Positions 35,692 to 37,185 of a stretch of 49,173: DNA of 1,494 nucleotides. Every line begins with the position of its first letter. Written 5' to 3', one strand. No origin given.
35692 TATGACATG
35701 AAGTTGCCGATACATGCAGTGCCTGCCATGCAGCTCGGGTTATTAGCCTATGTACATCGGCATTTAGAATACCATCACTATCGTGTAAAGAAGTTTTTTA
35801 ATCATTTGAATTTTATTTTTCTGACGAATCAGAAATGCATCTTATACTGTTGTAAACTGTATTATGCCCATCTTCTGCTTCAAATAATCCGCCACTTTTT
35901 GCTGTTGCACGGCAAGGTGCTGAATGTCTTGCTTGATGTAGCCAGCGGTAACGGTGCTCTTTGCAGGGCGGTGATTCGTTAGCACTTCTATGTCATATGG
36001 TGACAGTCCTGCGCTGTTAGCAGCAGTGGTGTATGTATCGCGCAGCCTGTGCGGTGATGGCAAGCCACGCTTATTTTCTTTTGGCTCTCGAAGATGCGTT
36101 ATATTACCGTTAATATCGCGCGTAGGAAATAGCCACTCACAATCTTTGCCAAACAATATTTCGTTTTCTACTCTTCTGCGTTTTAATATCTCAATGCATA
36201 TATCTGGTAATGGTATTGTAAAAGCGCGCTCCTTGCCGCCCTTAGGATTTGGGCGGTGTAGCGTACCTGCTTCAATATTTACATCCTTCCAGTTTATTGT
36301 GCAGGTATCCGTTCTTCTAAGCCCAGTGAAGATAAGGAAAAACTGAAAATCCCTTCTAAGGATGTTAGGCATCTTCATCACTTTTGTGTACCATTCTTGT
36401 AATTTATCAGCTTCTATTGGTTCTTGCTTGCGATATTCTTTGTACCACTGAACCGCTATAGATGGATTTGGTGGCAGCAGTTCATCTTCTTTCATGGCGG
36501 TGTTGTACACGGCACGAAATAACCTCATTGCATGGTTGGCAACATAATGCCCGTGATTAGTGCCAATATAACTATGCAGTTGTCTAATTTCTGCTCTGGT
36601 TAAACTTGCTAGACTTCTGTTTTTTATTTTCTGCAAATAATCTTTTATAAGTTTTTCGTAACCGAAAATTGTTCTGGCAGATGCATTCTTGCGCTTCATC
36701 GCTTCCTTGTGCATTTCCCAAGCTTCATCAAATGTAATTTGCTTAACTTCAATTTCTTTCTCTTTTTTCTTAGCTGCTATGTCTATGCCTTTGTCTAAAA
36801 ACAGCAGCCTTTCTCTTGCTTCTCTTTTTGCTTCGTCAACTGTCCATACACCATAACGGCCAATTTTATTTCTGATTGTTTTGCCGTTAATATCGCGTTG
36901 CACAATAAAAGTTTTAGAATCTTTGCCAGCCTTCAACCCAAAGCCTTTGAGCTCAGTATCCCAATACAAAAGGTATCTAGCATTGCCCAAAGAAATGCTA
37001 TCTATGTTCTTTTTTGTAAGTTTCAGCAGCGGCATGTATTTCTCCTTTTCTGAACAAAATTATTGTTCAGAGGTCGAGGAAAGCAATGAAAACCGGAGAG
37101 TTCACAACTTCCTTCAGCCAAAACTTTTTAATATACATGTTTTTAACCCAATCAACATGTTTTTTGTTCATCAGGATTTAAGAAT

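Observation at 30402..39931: tRNA-Arg(CCU) gene split in its anticodon loop by a 9.4-kb element that carries an intact, inverted copy of the same tRNA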

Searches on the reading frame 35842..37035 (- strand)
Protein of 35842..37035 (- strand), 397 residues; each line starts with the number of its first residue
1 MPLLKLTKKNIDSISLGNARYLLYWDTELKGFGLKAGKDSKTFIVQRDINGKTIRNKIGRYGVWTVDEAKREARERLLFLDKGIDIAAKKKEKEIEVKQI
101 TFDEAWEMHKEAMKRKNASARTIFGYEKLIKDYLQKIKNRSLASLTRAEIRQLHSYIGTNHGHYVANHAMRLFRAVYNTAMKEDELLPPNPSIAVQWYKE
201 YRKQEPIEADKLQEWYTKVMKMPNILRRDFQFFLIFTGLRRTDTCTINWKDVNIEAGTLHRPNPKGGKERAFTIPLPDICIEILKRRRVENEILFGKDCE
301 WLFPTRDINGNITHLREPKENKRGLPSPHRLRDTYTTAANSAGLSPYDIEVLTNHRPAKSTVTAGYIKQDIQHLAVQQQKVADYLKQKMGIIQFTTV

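Call 7: search_protein_families(library=pfam, proteins=[window:35842-37035:-], max_evalue=0.01)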
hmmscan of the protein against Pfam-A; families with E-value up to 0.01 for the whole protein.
window:35842-37035:- (397 aa): 4 families
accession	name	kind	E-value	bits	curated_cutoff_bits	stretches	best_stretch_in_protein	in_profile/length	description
PF00589.27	Phage_integrase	-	7e-13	49.1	27.1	1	233-368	30-167/172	Phage integrase family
PF13356.12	Arm-DNA-bind_3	-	6.5e-10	39.5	27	1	6-93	1-83/83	Arm DNA-binding domain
PF13495.12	Phage_int_SAM_4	-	5.7e-05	23.9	27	1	108-178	4-76/85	Phage integrase, N-terminal SAM-like domain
PF13102.12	Phage_int_SAM_5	-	0.0027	18.5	22.3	1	107-191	7-92/98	Phage integrase SAM-like domain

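Call 10: find_encoding_contigs(protein=window:35842-37035:-, flank=10000, max_places=10)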
Protein window:35842-37035:- (397 aa): no gene with exactly this product is on record in the collection.

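Call 22: find_homologous_proteins(query=window:35842-37035:-, max_evalue=1e-30)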
Query window:35842-37035:- (397 aa): 515 proteins with E <= 1e-30 among 4128 candidates; the best 120 are listed.
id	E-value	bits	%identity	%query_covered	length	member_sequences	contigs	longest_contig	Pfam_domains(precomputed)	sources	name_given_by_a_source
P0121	3.9e-269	910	100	100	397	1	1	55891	PF13356.13,PF00589.28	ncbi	-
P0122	2.0e-182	625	68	97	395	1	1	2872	PF13356.13,PF00589.28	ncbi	-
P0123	2.0e-169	582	64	98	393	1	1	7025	PF13356.13,PF00589.28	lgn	-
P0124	4.9e-168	577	63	98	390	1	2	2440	PF13356.13,PF00589.28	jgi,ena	jgi:integrase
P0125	5.3e-168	577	63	98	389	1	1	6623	PF13356.13,PF00589.28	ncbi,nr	ncbi:MAG: integrase family protein [Rickettsiales bacterium]|nr:integrase family protein [Rickettsia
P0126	5.6e-165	567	63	98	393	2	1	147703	PF13356.13,PF00589.28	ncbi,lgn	-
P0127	6.8e-160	550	61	98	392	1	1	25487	PF13356.13,PF00589.28,PF02899.24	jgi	jgi:integrase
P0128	6.2e-150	518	57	97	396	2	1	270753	PF13356.13,PF00589.28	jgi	jgi:integrase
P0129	5.7e-148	511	58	97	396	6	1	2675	PF13356.13,PF00589.28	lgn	-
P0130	4.5e-147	508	56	99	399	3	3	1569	PF13356.13,PF00589.28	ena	-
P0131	4.9e-146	505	56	97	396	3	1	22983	PF13356.13,PF00589.28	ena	-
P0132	1.6e-145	503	57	97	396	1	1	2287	PF13356.13,PF00589.28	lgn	-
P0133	4.7e-145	502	56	99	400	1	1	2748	PF13356.13,PF00589.28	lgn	-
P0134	9.2e-145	501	58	97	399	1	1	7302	PF13356.13,PF00589.28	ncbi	-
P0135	1.0e-142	494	57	97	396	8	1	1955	PF13356.13,PF00589.28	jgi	jgi:integrase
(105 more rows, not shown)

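Call 23: find_encoding_contigs(protein=P0126, flank=10000, max_places=3)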
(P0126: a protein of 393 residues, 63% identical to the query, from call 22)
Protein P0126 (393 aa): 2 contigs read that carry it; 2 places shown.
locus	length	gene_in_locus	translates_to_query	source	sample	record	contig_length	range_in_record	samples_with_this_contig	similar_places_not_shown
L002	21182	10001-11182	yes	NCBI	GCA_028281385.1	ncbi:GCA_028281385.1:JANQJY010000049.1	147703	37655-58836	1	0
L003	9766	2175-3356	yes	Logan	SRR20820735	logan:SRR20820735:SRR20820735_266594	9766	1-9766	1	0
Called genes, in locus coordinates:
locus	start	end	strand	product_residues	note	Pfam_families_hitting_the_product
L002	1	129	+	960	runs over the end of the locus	PF16078:2-oxogl_dehyd_N, PF00676:E1_dh, PF02779:Transket_pyr, PF16870:OxoGdeHyase_C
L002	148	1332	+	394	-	PF00364:Biotin_lipoyl, PF02817:E3_binding (weak), PF00198:2-oxoacid_dh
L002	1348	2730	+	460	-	PF00890:FAD_binding_2 (weak), PF01134:GIDA (weak), PF03486:HI0933_like (faint), PF07992:Pyr_redox_2, PF12831:FAD_oxidored, PF13738:Pyr_redox_3, PF00070:Pyr_redox, PF02852:Pyr_redox_dim, +1 more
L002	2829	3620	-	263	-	-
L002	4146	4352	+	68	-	PF04070:DUF378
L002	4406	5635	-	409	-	PF00180:Iso_dh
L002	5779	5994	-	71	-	PF00313:CSD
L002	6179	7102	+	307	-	PF00685:Sulfotransfer_1, PF13469:Sulfotransfer_3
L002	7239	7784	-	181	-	-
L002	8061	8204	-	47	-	-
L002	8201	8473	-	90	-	-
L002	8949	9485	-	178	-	PF06114:Peptidase_M78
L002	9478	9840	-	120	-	PF13560:HTH_31, PF12844:HTH_19 (weak), PF01381:HTH_3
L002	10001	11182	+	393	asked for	PF13356:Arm-DNA-bind_3, PF00589:Phage_integrase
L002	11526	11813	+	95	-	PF12728:HTH_17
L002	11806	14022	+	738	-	PF09250:Prim-Pol, PF08706:D5_N, PF19263:DUF5906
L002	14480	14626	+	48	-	-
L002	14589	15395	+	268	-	-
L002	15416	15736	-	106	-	-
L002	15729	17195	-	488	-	PF04233:Phage_Mu_F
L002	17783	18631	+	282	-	PF00795:CN_hydrolase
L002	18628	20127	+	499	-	PF02028:BCCT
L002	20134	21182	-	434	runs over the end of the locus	-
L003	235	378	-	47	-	-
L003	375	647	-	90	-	-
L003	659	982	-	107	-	-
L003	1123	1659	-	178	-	PF06114:Peptidase_M78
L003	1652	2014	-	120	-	PF13560:HTH_31, PF12844:HTH_19 (weak), PF01381:HTH_3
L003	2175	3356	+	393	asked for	PF13356:Arm-DNA-bind_3, PF00589:Phage_integrase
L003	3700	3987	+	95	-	PF12728:HTH_17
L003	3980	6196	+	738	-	PF09250:Prim-Pol, PF08706:D5_N, PF19263:DUF5906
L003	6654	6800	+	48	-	-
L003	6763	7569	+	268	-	-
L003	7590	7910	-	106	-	-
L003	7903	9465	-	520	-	PF04233:Phage_Mu_F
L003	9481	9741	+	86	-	-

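Call 24: find_encoding_contigs(protein=P0127, flank=10000, max_places=3)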
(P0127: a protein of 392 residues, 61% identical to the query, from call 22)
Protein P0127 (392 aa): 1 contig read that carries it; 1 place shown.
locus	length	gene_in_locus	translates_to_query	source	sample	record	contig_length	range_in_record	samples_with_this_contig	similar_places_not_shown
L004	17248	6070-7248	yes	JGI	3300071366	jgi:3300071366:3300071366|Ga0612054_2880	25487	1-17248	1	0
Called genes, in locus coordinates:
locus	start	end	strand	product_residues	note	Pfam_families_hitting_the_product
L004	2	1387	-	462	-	?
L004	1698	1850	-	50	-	-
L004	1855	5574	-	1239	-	-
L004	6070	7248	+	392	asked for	PF13356:Arm-DNA-bind_3, PF02899:Phage_int_SAM_1 (weak), PF00589:Phage_integrase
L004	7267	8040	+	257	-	-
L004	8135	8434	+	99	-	PF12728:HTH_17 (weak)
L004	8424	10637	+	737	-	PF09250:Prim-Pol, PF05272:VapE-like_dom (weak), PF19263:DUF5906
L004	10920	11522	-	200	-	-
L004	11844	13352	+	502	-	PF00078:RVT_1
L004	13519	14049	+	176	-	PF00583:Acetyltransf_1, PF13673:Acetyltransf_10 (weak), PF13508:Acetyltransf_7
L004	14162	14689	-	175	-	PF27546:MICAH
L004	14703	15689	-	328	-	PF05982:Sbt_1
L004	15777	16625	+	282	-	PF00126:HTH_1, PF03466:LysR_substrate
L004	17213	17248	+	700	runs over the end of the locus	PF07715:Plug, PF00593:TonB_dep_Rec_b-barrel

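Call 25: find_encoding_contigs(protein=P0128, flank=10000, max_places=3)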
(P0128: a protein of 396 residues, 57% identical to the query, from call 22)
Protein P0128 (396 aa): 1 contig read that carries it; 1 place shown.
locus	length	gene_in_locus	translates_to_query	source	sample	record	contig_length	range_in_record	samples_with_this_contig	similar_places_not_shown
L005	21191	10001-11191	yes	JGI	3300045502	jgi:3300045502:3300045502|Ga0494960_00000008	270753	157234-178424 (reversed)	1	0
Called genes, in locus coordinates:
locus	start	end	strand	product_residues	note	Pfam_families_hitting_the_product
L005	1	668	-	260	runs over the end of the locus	PF07963:N_methyl (weak)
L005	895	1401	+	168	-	PF10722:YbjN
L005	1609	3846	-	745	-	PF17764:PriA_3primeBD (weak), PF00270:DEAD, PF04851:ResIII, PF00271:Helicase_C (faint), PF18074:PriA_C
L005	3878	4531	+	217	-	PF00923:TAL_FSA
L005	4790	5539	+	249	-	PF04340:DUF484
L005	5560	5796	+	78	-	-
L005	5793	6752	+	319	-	PF02899:Phage_int_SAM_1, PF13495:Phage_int_SAM_4, PF00589:Phage_integrase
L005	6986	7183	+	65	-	PF04070:DUF378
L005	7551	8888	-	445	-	PF00180:Iso_dh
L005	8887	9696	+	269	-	PF01435:Peptidase_M48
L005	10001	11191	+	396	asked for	PF13356:Arm-DNA-bind_3, PF00589:Phage_integrase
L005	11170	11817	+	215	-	-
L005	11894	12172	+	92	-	PF12728:HTH_17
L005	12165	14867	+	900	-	-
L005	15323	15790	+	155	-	-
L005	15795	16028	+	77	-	-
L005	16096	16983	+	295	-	PF02086:MethyltransfD12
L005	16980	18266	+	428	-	PF22515:DUF6996, PF22518:DUF6997, PF23871:DUF7226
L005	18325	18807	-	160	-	-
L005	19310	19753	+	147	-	-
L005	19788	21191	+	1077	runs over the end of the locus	PF14850:Pro_dh-DNA_bdg, PF01619:Pro_dh, PF00171:Aldedh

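Call 32: find_related_loci(query=A1, collection=genome_contigs, flank=10000)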
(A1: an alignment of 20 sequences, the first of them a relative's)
Query A1 (397 aa) in genome_contigs; peptide patterns used: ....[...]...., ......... (x = any residue, [..] = any of these).
76 stretches matched a pattern; 39 encode a relative of the query (tblastn E <= 1e-3); 39 distinct loci.
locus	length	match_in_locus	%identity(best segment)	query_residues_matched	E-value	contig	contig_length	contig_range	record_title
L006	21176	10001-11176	54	1-393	4e-143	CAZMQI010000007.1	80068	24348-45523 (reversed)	MAG TPA_asm: uncultured Rhodospirillales bacterium isolate SRP287051_co1_143 genome assembly, contig: NODE_659_length_80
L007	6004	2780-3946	52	1-389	8e-140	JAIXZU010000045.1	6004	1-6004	MAG: Alphaproteobacteria bacterium isolate D8_MAG_00060 pond_D8_MAG_00060_000000000167, whole genome shotgun sequence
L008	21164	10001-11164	63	1-390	6e-170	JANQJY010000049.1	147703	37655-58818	MAG: Rickettsiales bacterium isolate PL25a_bin.132 k99_608225, whole genome shotgun sequence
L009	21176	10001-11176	41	6-389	8e-102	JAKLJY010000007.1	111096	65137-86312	MAG: Myxococcota bacterium isolate MAG.78 MAG.78-NODE_7_length_111096_cov_16.820409, whole genome shotgun sequence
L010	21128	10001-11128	43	22-389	9e-99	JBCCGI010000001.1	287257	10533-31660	MAG: Planctomycetota bacterium isolate P01_B01_bin.4 k141_3468942_length_287257_cov_30.2678, whole genome shotgun sequen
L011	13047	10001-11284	41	4-389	2e-95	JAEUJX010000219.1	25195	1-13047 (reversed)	MAG: Myxococcales bacterium isolate new MAG-80 k141_1266012, whole genome shotgun sequence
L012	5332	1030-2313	41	4-389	2e-94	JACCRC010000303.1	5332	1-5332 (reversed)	MAG: Deltaproteobacteria bacterium isolate MGR_bin12 SD2897-2912_k127_9048009, whole genome shotgun sequence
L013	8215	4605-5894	41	4-389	3e-93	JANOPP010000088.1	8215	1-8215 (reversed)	MAG: Myxococcales bacterium isolate VAR_4_metabat_47_sub VAR_4_k141_3004503, whole genome shotgun sequence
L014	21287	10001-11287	41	4-390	6e-93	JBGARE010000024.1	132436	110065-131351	MAG: Kofleriaceae bacterium isolate MAG_AAO_AS.67 AAOAS-67_NODE_24_length_132436_cov_6.685242, whole genome shotgun sequ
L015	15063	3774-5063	40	4-389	2e-91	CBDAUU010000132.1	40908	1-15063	MAG: Kofleriaceae bacterium isolate ffba1ace-c5ca-4b13-bc8a-5e7048f45719 genome assembly, contig: contig_132, whole geno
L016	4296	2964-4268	41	5-389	5e-90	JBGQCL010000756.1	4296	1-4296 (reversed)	MAG: Kofleriaceae bacterium isolate OBJ2_061818_110_40 k141_1460754_length_4296_cov_14.4746, whole genome shotgun sequen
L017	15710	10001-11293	38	4-390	3e-89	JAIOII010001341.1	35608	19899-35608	MAG: Kofleriaceae bacterium isolate MAG_26 contig_258428, whole genome shotgun sequence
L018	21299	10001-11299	39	4-389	2e-89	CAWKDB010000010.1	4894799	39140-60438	MAG: uncultured delta proteobacterium isolate MFD05502.bin.2.30 genome assembly, contig: contig_8802, whole genome shotg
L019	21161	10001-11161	40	17-389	8e-89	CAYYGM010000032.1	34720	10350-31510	MAG TPA_asm: uncultured Phycisphaeraceae bacterium isolate SRP193661_co1_220 genome assembly, contig: NODE_1280_length_3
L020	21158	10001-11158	39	18-390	3e-87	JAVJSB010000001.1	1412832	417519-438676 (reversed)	MAG: Phycisphaerales bacterium isolate G1-WW12-06 k141_57717, whole genome shotgun sequence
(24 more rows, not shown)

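Call 39: find_related_loci(query=A1, collection=metagenome_contigs, flank=10000)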
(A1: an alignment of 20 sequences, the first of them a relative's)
Query A1 (397 aa) in metagenome_contigs; peptide patterns used: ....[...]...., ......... (x = any residue, [..] = any of these).
98 stretches matched a pattern; 62 encode a relative of the query (tblastn E <= 1e-3); 62 distinct loci.
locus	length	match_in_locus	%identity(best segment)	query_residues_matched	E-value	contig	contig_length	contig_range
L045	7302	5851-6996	58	5-390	1e-150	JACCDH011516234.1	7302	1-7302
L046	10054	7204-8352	54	5-391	2e-145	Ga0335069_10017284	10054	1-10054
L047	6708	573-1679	49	1-385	3e-113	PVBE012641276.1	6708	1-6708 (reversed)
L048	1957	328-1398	50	23-385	5e-117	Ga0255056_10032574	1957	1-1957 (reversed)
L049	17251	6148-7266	47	4-385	9e-110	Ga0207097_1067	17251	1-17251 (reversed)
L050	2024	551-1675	46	1-385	2e-113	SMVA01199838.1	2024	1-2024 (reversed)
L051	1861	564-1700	45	1-389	5e-110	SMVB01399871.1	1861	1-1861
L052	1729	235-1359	45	1-385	9e-110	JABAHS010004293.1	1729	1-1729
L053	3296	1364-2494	41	23-389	2e-100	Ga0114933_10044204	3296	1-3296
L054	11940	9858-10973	41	24-389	7e-95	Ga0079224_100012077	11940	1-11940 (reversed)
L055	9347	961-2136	39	4-385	2e-91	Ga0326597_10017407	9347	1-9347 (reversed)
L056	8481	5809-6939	42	1-385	2e-91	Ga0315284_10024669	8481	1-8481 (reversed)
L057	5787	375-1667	39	4-390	1e-89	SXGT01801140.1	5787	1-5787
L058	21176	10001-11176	38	4-385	1e-89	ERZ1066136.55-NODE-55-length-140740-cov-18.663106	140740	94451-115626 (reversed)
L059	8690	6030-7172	41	1-389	3e-89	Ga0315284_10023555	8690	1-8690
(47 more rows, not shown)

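Call 58: search_protein_families(library=phrogs, proteins=[window:35842-37035:-], max_evalue=0.001)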
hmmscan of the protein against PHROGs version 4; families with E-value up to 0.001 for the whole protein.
window:35842-37035:- (397 aa): 2 families
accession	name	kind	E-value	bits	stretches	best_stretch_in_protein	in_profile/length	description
phrog_1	-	integration and excision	8.3e-43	148.5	1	5-387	92-453/611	integrase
phrog_216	-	integration and excision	1.9e-14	54.5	1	175-383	23-238/301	integrase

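Call 64: find_related_loci(query=A1, collection=viral_contigs, flank=10000)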
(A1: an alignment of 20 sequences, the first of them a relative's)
Query A1 (397 aa) in viral_contigs; peptide patterns used: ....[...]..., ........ (x = any residue, [..] = any of these).
24 stretches matched a pattern; 1 encode a relative of the query (tblastn E <= 1e-3); 1 distinct loci.
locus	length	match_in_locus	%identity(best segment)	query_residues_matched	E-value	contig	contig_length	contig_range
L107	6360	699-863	31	229-287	2e-5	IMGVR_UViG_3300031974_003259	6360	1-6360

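Call 81: search_protein_families(library=pfam, proteins=[L046:20-2368:+, L046:2595-3176:+, L046:3601-4407:+, L046:4412-5605:+, L046:5631-6563:+, L046:7138-8409:+, L046:8363-9205:+, L046:9319-9717:+, L046:2574-3101:-], max_evalue=0.001)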
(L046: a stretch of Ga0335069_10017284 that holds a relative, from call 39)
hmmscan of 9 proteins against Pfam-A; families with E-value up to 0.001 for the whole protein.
L046:20-2368:+ (782 aa): 3 families
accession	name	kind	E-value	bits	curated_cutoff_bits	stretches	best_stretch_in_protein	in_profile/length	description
PF08706.16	D5_N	-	2e-27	96.7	22.4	1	330-470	1-144/145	D5 N terminal like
PF19263.5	DUF5906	-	2.9e-11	44.4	27.6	1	502-614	3-114/114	Family of unknown function (DUF5906)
PF16793.10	RepB_primase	-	0.00014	22.2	24.3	1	48-124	84-158/186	RepB DNA-primase N-terminal domain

L046:2595-3176:+ (193 aa): 0 families

L046:3601-4407:+ (268 aa): 0 families

L046:4412-5605:+ (397 aa): 0 families

L046:5631-6563:+ (310 aa): 2 families
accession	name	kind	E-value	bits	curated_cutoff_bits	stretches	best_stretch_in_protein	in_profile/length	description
PF08238.18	Sel1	-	8.3e-29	99.4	30.7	2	46-81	1-36/36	Sel1 repeat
PF23310.1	TPR_27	-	2e-05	24.6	27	0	35-97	17-76/110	Plant tetratrico peptide repeats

L046:7138-8409:+ (423 aa): 2 families
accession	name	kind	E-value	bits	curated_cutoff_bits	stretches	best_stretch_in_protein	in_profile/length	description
PF13356.12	Arm-DNA-bind_3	-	1.7e-09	38.1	27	1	25-111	2-83/83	Arm DNA-binding domain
PF00589.27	Phage_integrase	-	1.8e-09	38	27.1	1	247-370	30-157/172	Phage integrase family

L046:8363-9205:+ (280 aa): 0 families

L046:9319-9717:+ (132 aa): 1 family
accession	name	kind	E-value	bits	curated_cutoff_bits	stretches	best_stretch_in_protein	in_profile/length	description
PF12728.13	HTH_17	-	3.6e-08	34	27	1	61-116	1-51/51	Helix-turn-helix domain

L046:2574-3101:- (175 aa): 0 families

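Call 82: search_protein_families(library=phrogs, proteins=[L046:20-2368:+, L046:2595-3176:+, L046:3601-4407:+, L046:4412-5605:+, L046:5631-6563:+, L046:8363-9205:+, L046:9319-9717:+], max_evalue=0.00001)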
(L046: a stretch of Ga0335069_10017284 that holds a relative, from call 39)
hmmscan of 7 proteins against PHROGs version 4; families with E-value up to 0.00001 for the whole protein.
L046:20-2368:+ (782 aa): 9 families
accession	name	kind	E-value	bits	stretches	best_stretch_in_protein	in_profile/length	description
phrog_6088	-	DNA, RNA and nucleotide metabolism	6.2e-125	419.4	1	332-751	340-765/772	DNA primase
phrog_2478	-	DNA, RNA and nucleotide metabolism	3e-105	354.2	1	328-753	409-844/854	DNA polymerase/primase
phrog_1156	-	DNA, RNA and nucleotide metabolism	3.3e-97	328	1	325-754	365-830/855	DNA primase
phrog_1829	-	DNA, RNA and nucleotide metabolism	1e-89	302.7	1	330-739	330-745/772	DNA primase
phrog_1883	-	DNA, RNA and nucleotide metabolism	8.6e-72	243.6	1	385-753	383-751/756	DNA helicase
phrog_864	-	DNA, RNA and nucleotide metabolism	1e-62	213.9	1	324-738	209-608/1064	DNA primase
phrog_16950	-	DNA, RNA and nucleotide metabolism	7.7e-58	197.1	1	387-743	450-821/843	DNA primase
phrog_7601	-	unknown function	2.3e-31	110.3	1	483-757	8-279/289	-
phrog_16213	-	DNA, RNA and nucleotide metabolism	3e-17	63.2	1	418-654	313-551/732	DNA primase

L046:2595-3176:+ (193 aa): 0 families

L046:3601-4407:+ (268 aa): 0 families

L046:4412-5605:+ (397 aa): 0 families

L046:5631-6563:+ (310 aa): 1 family
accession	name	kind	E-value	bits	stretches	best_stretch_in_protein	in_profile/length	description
phrog_8741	-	unknown function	3.6e-39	136.1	2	102-249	96-249/380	-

L046:8363-9205:+ (280 aa): 0 families

L046:9319-9717:+ (132 aa): 2 families
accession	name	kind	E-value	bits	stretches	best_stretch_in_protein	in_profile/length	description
phrog_668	-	DNA, RNA and nucleotide metabolism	2.8e-11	44.4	1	30-118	31-116/181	HTH DNA binding protein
phrog_66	-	integration and excision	8.5e-06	26.7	1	43-122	75-150/412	excisionase and transcriptional regulator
